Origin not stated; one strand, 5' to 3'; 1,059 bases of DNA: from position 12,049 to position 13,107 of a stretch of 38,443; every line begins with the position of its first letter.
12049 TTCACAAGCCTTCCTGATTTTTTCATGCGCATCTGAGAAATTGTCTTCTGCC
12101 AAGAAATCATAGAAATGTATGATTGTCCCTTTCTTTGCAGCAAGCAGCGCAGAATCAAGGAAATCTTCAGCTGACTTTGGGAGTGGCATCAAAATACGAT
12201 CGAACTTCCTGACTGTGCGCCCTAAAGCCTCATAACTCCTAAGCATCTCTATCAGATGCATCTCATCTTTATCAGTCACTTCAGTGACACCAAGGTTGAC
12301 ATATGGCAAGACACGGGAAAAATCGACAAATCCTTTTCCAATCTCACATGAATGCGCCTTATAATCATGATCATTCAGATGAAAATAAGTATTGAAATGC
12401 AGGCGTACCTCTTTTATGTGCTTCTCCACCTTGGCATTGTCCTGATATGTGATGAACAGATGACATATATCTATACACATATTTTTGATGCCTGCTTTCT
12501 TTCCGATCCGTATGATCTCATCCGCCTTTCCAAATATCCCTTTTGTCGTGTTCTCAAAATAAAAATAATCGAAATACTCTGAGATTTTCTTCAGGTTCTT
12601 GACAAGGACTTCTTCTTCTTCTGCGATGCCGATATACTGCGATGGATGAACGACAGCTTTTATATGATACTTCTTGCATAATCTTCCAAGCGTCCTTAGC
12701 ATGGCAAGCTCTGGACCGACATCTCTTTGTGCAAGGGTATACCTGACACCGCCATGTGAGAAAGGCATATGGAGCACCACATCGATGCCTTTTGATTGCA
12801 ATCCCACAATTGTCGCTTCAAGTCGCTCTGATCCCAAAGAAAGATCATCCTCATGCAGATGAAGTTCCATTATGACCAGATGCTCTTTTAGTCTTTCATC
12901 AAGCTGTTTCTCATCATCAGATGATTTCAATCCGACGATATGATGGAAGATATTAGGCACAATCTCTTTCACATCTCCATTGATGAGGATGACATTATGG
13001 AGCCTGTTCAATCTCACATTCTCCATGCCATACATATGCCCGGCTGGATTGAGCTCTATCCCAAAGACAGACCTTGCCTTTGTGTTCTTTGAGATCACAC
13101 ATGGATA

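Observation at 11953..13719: Trm5/Taw2-type tRNA methyltransferase split by a nested sugar-isomerase/AP-endonuclease-like TIM barrel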

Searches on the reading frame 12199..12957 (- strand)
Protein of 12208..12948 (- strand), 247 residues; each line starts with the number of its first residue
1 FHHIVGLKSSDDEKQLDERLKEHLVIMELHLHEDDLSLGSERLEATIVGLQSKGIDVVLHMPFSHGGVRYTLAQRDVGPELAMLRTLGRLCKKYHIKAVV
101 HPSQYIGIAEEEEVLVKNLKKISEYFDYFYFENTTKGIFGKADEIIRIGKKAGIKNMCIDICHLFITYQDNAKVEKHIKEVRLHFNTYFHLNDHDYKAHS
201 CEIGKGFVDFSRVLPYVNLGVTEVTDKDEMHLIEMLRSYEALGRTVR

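Call 6: find_homologous_proteins(query=window:12208-12948:-, max_evalue=0.001)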
Query window:12208-12948:- (247 aa): 1 proteins with E <= 0.001 among 548 candidates.
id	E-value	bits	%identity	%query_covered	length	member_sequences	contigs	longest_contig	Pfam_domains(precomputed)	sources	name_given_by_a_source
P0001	2.9e-29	120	57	38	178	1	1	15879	PF02475.24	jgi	jgi:hypothetical protein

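Call 10: find_encoding_contigs(protein=P0001, flank=10000, max_places=6)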
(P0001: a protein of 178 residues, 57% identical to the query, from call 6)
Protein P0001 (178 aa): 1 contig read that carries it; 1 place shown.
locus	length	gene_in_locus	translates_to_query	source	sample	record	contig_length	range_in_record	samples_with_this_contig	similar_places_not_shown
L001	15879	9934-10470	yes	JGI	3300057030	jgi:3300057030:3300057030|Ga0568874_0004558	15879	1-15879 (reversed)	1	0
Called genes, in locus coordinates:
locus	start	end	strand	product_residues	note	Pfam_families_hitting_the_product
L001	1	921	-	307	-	?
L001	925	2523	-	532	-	PF01336:tRNA_anti-codon (weak), PF00149:Metallophos, PF04042:DNA_pol_E_B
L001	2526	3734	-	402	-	PF01637:ATPase_2, PF05621:TniB (weak), PF13191:AAA_16 (weak), PF00004:AAA, PF13401:AAA_22, PF22606:Cdc6-ORC-like_ATPase_lid, PF22703:Cdc6_lid, PF09079:WHD_Cdc6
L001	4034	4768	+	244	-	PF01978:TrmB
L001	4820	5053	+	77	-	-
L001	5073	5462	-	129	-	PF01870:Hjc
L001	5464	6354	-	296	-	PF13691:Lactamase_B_4 (faint), PF23023:Anti-Pycsar_Apyc1, PF00753:Lactamase_B, PF12706:Lactamase_B_2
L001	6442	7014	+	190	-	PF02778:tRNA_int_endo_N, PF01974:tRNA_int_endo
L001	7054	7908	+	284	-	-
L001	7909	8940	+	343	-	PF00752:XPG_N, PF00867:XPG_I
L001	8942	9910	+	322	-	PF25133:TYW2_N_2, PF02475:TRM5-TYW2_MTfase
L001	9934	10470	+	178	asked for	PF02475:TRM5-TYW2_MTfase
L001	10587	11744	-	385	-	PF00004:AAA, PF17862:AAA_lid_3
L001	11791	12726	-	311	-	PF26233:NicX, PF02073:Peptidase_M29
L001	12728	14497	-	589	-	-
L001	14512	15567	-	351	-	PF01321:Creatinase_N, PF00557:Peptidase_M24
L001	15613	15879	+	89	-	?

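Call 19: search_protein_representatives(protein=window:12208-12948:-)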
Query: 247 residues. Proteins with E-value up to 0.001 (for the whole library): 110; up to 1e-10: 66; up to 1e-30: 8. The best 110 are listed.
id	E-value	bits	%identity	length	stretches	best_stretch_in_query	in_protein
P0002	1.4e-48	181.9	42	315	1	25-242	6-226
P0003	1.1e-47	179.0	40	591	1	2-242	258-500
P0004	2.2e-43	164.9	45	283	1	68-243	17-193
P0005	1.6e-41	158.7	55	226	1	111-242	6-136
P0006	1.2e-39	152.7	37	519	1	2-244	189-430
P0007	6.7e-37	143.6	33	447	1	2-242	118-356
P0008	1.0e-33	133.2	34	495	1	3-228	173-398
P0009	1.9e-32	129.0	37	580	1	4-243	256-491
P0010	5.5e-30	121.0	35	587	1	5-241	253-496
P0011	7.6e-29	117.3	37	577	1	5-240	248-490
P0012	1.0e-27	113.6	32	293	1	4-242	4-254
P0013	2.0e-27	112.7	33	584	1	2-243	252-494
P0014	2.9e-27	112.1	36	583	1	5-239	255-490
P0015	5.1e-27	111.3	35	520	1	4-241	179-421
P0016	6.3e-27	111.0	37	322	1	5-241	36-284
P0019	2.6e-26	109.0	36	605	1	4-241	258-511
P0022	3.6e-25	105.3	36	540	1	4-242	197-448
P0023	3.5e-22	95.5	37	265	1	4-244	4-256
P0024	4.3e-22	95.2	31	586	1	2-243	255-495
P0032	8.4e-19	84.4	28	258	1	4-242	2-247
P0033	3.2e-18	82.5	40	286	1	5-241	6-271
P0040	6.6e-15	71.6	30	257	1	5-242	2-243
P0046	3.5e-14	69.3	34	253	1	5-218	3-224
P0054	2.1e-12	63.5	27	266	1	4-242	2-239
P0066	9.0e-11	58.1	34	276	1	5-242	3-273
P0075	2.1e-09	53.6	31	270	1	12-241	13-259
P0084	4.9e-08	49.2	30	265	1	5-241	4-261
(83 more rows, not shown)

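Call 23: list_cluster_members(proteins=[P0003, P0009, P0014, P0019, P0024, P0012, P0023, P0032, P0006, P0022])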
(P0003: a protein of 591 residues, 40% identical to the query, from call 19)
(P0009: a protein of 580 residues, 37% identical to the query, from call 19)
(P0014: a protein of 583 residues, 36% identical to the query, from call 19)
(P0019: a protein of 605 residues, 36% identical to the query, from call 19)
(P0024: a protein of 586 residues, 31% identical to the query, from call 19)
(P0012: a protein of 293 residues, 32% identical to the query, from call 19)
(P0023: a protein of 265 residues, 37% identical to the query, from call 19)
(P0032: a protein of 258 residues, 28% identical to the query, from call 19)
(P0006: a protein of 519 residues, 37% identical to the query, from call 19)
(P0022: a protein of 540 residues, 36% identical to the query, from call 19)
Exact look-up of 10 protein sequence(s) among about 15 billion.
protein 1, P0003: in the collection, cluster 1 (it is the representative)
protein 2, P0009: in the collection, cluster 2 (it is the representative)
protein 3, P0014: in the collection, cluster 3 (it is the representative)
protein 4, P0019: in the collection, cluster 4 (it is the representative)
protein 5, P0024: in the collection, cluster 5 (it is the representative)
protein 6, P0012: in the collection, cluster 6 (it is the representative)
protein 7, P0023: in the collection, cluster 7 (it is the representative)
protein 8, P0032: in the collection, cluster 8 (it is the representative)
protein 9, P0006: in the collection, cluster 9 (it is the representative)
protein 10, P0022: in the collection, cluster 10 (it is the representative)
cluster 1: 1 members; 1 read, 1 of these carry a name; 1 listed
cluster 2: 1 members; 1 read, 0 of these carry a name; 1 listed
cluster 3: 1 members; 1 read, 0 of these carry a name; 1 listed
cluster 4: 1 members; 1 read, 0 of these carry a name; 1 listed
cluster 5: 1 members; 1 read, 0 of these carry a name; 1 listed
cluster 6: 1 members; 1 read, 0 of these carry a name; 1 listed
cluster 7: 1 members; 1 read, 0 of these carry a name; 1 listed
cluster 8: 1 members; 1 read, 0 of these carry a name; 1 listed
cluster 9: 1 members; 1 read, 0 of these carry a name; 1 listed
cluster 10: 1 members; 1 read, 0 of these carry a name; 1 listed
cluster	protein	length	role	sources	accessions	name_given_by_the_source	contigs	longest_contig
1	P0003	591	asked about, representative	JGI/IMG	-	tRNA (guanine37-N1)-methyltransferase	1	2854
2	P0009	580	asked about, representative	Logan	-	-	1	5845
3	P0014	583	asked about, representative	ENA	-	-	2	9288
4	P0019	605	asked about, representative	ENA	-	-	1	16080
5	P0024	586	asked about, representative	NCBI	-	-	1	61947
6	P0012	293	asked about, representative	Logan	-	-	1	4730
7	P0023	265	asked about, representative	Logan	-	-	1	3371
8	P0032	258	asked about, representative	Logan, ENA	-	-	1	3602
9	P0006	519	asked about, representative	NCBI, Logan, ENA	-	-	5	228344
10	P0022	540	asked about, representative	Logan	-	-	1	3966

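Call 27: search_solved_structures(query=A2, max_evalue=1, show_alignments=3)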
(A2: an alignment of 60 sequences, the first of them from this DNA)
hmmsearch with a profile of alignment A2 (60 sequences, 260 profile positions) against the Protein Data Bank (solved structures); distinct sequences matched with E-value up to 1: 36.
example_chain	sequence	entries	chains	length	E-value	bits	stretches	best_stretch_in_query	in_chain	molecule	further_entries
3wqo_A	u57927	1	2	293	5.7e-16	61.7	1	43-255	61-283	Uncharacterized protein MJ1311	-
5zhz_A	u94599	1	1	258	5.8e-12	48.6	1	49-235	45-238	Probable endonuclease 4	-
2x7v_A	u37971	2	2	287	4e-07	32.8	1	66-249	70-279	PROBABLE ENDONUCLEASE 4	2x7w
4hno_A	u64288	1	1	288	4.3e-07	32.7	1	66-247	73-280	Probable endonuclease 4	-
3aam_A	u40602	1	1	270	2.3e-05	27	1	99-215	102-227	Endonuclease IV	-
1xp3_A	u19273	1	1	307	5.1e-05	25.8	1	47-224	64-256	endonuclease IV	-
3aal_A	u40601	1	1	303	7e-05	25.4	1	42-224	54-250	Probable endonuclease 4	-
10nh_A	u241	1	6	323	0.00027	23.5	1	94-204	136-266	Apurinic endonuclease (APN1)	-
7dz9_B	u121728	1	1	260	0.00041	22.9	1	81-198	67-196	cpMbnB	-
7dz9_A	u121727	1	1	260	0.00041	22.9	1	81-198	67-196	MbnB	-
24uu_A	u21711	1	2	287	0.0081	18.6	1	153-217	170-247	Probable endonuclease 4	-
2zvr_A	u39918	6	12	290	0.016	17.7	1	111-224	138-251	Uncharacterized protein TM_0416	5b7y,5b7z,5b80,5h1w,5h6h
2nq9_A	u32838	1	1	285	0.017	17.6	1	104-215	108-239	Endonuclease 4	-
1qtw_A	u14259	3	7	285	0.017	17.6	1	104-215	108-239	ENDONUCLEASE IV | Endonuclease 4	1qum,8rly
3ayt_A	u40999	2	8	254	0.019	17.4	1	116-236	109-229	Putative uncharacterized protein TTHB071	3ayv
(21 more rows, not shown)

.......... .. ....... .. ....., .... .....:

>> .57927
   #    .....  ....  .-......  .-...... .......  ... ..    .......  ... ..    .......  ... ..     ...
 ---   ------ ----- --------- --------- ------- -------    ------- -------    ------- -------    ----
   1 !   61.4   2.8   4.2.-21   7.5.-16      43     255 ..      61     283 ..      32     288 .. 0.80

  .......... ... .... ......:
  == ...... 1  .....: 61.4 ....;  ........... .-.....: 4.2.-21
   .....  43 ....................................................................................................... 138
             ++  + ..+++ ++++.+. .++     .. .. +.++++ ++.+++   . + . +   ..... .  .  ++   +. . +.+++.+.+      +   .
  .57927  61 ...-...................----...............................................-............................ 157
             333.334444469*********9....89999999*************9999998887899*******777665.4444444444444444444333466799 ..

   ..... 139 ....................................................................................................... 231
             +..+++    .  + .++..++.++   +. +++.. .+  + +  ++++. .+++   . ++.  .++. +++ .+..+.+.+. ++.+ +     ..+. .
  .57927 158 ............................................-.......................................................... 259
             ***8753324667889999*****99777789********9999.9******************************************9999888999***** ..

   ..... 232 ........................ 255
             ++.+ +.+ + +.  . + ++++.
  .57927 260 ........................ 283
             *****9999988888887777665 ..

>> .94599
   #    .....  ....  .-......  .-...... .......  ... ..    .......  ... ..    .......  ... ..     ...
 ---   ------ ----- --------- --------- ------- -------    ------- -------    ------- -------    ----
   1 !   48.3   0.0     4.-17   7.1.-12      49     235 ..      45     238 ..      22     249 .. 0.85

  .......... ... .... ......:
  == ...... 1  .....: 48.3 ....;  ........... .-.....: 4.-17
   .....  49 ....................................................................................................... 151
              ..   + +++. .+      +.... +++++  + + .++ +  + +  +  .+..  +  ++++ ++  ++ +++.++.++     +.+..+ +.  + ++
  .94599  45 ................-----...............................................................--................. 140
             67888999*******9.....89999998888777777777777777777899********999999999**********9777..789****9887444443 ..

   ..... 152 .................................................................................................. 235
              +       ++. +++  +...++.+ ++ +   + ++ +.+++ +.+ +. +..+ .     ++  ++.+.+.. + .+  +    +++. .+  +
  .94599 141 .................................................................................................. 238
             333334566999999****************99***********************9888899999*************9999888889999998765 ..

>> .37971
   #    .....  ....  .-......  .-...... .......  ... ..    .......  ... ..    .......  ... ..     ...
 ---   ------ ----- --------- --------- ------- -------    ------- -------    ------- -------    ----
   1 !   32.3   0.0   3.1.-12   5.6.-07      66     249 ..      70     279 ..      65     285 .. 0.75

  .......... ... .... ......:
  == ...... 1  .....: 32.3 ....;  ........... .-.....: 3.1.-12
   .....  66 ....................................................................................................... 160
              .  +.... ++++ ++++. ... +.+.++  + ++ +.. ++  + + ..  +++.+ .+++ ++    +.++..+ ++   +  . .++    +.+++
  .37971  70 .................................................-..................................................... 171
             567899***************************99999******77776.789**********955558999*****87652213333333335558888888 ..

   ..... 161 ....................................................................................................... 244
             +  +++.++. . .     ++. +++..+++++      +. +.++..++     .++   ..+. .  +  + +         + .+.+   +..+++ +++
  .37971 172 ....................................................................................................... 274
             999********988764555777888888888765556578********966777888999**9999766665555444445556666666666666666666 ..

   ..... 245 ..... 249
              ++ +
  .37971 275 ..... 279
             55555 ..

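Call 28: search_protein_families(library=pfam, alignment_id=A2, max_evalue=0.01)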
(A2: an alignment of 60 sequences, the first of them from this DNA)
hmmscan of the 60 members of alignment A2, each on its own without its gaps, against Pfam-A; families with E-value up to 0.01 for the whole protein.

A. member 1, seq(253 aa): 1 family
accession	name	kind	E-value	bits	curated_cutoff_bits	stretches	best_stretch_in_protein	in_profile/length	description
PF01261.30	AP_endonuc_2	-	1.6e-11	44.8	31.1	1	39-216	23-212/249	Xylose isomerase-like TIM barrel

B. families by the number of members that match (of 60 scanned): 8 families
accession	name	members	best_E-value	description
PF01261.30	AP_endonuc_2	51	8.4e-19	Xylose isomerase-like TIM barrel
PF18169.6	SLATT_6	1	0.0011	SMODS and SLOG-associating 2TM effector domain 6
PF22283.2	DUF6960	1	0.0012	Family of unknown function (DUF6960)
PF03851.20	UvdE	1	0.0023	UV-endonuclease UvdE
PF00804.31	Syntaxin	1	0.0032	Syntaxin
PF13181.12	TPR_8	1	0.0034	Tetratricopeptide repeat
PF10363.15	RTP1_C1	1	0.0039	Required for nuclear transport of RNA pol II C-terminus 1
PF01979.26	Amidohydro_1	1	0.0086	Amidohydrolase family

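Call 46: find_encoding_contigs(protein=P0012, flank=5000, max_places=3)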
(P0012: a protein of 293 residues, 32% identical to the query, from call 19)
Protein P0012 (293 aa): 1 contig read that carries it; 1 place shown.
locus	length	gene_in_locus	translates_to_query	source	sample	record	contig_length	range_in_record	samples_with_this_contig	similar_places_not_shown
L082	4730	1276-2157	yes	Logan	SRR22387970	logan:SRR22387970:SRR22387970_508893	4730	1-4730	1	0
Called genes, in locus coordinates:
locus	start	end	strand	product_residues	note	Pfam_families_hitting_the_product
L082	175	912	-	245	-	PF01978:TrmB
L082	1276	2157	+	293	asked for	PF01261:AP_endonuc_2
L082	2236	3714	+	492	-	PF01408:GFO_IDH_MocA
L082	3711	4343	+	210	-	PF02223:Thymidylate_kin (faint)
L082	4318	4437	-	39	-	-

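Call 47: find_encoding_contigs(protein=P0023, flank=5000, max_places=3)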
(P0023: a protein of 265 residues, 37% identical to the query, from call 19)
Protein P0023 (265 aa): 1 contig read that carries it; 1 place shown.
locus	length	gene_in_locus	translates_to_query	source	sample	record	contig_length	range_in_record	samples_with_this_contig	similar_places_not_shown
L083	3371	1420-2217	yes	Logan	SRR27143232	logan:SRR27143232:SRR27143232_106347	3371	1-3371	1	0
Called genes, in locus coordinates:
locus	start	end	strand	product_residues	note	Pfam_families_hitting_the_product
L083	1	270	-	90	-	?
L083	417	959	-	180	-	-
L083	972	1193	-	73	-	-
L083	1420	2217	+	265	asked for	PF01261:AP_endonuc_2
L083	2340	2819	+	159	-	-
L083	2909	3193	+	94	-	-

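Call 48: find_encoding_contigs(protein=P0040, flank=5000, max_places=3)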
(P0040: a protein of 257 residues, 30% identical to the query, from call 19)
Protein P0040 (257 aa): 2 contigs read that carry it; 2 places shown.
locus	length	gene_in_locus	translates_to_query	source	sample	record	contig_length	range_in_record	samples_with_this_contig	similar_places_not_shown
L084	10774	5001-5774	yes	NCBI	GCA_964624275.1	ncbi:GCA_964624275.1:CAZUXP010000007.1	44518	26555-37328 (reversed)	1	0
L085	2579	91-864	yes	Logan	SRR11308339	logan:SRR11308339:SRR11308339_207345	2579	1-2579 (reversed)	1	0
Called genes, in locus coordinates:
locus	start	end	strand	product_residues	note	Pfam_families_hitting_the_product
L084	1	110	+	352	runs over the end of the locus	PF26356:Pelota_N, PF03465:eRF1_3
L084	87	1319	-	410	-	PF01909:NTP_transf_2 (weak), PF09249:tRNA_NucTransf2, PF21133:CAA_C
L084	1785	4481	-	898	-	PF00690:Cation_ATPase_N, PF00122:E1-E2_ATPase, PF00702:Hydrolase, PF13246:Cation_ATPase, PF00689:Cation_ATPase_C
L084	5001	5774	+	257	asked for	PF01261:AP_endonuc_2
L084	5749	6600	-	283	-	PF01728:FtsJ (faint), PF01189:Methyltr_RsmB-F, PF02390:Methyltransf_4 (weak), PF13847:Methyltransf_31 (weak)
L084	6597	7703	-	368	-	PF05833:NFACT_N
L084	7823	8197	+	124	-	-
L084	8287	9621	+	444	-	PF13506:Glyco_transf_21, PF00535:Glycos_transf_2, PF13641:Glyco_tranf_2_3, PF13632:Glyco_trans_2_3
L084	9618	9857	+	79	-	-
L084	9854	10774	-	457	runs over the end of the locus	-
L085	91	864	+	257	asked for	PF01261:AP_endonuc_2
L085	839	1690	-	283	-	PF01728:FtsJ (faint), PF01189:Methyltr_RsmB-F, PF02390:Methyltransf_4 (weak), PF13847:Methyltransf_31 (weak)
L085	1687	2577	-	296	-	?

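Call 60: predict_structure(alignment_id=A2)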
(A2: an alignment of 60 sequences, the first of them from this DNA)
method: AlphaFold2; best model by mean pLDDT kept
length: 253 residues; sequences in the alignment: 60
mean_pLDDT: 93.6   pTM: 0.91
mean pLDDT of the five models: 93.6, 93.2, 93.2, 93.1, 93.0
residues with pLDDT >= 90: 220; 70-90: 20; 50-70: 11; < 50: 2
segments of 3 or more residues with pLDDT < 50: none
pLDDT, mean of each block of 10 residues (from residue 1): 76 96 96 94 91 98 93 92 95 98 87 88 98 96 95 98 98 98 98 98 97 96 97 96 83 60
secondary structure, 60 per line:
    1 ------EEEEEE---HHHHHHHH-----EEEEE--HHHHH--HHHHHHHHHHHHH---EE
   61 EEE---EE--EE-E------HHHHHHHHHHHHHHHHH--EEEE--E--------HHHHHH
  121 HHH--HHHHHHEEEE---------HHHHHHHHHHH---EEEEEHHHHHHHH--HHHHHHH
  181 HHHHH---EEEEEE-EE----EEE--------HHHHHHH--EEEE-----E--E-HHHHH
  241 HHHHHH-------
elements in order: E7-12 H16-23 E29-33 H36-40 H43-55 E59-63 H81-97 E100-103 H115-123 H126-131 E132-135 H145-155 E159-163 H164-171 H174-185 E189-194 E202-204 H213-219 E222-225 H236-246

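Call 63: fold_search(model_id=the predicted structure, library=pdb)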
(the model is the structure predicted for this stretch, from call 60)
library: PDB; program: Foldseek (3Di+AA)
matches with E <= 10: 1844; with E <= 0.001: 219
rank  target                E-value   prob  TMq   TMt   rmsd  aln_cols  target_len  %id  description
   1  3cqj_B                2.3e-10  1.00  0.76  0.71   3.8       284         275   13  Crystal Structure of L-xylulose-5-phosphate 3-epimerase UlaE (form B) complex with Zn2+ (released 2008-11-25)
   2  3cqj_A                9.8e-10  1.00  0.74  0.68   3.9       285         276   15  Crystal Structure of L-xylulose-5-phosphate 3-epimerase UlaE (form B) complex with Zn2+ (released 2008-11-25)
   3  3cqi_A                1.0e-09  1.00  0.73  0.68   4.0       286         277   14  Crystal Structure of L-xylulose-5-phosphate 3-epimerase UlaE (form B) complex with sulfate (released 2008-11-25)
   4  3cqi_B                2.0e-09  1.00  0.74  0.69   3.9       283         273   13  Crystal Structure of L-xylulose-5-phosphate 3-epimerase UlaE (form B) complex with sulfate (released 2008-11-25)
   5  8xiv                  4.3e-09  1.00  0.74  0.66   4.1       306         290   13  Production of D-psicose (released 2024-12-25)
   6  4q7i_A                5.1e-09  1.00  0.73  0.63   4.7       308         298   13  Crystal structure of engineered thermostable D-tagatose 3-epimerase PcDTE-Var8 (released 2014-10-22)
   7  4gle_A                5.7e-09  1.00  0.64  0.57   5.4       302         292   17  SacUVDE in complex with 6-4PP-containing DNA (released 2012-11-21)
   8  4pfh_B                1.0e-08  1.00  0.74  0.65   3.6       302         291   12  Crystal structure of engineered D-tagatose 3-epimerase PcDTE-IDF8 (released 2014-10-22)
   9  4pfh_A                1.1e-08  1.00  0.70  0.61   4.9       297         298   12  Crystal structure of engineered D-tagatose 3-epimerase PcDTE-IDF8 (released 2014-10-22)
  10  8xix                  1.2e-08  1.00  0.68  0.60   7.6       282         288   14  KeDt3e within Co (released 2024-12-25)
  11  4pgl_B                1.3e-08  1.00  0.74  0.66   3.7       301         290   13  Crystal structure of engineered D-tagatose 3-epimerase PcDTE-ILS6 (released 2014-10-22)
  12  2j6v_A                1.4e-08  1.00  0.61  0.56   6.4       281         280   15  Crystal structure of the DNA repair enzyme UV Damage Endonuclease (released 2007-10-16)
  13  4pgl_A                1.9e-08  1.00  0.73  0.63   4.5       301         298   13  Crystal structure of engineered D-tagatose 3-epimerase PcDTE-ILS6 (released 2014-10-22)
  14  3vnk_A                1.9e-08  1.00  0.70  0.62   4.8       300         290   12  Crystal structures of D-Psicose 3-epimerase with D-fructose from Clostridium cellulolyticum H10 (released 2012-08-01)
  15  3tc3_B                2.2e-08  1.00  0.66  0.59   5.3       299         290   15  Crystal Structure of SacUVDE (released 2012-11-07)
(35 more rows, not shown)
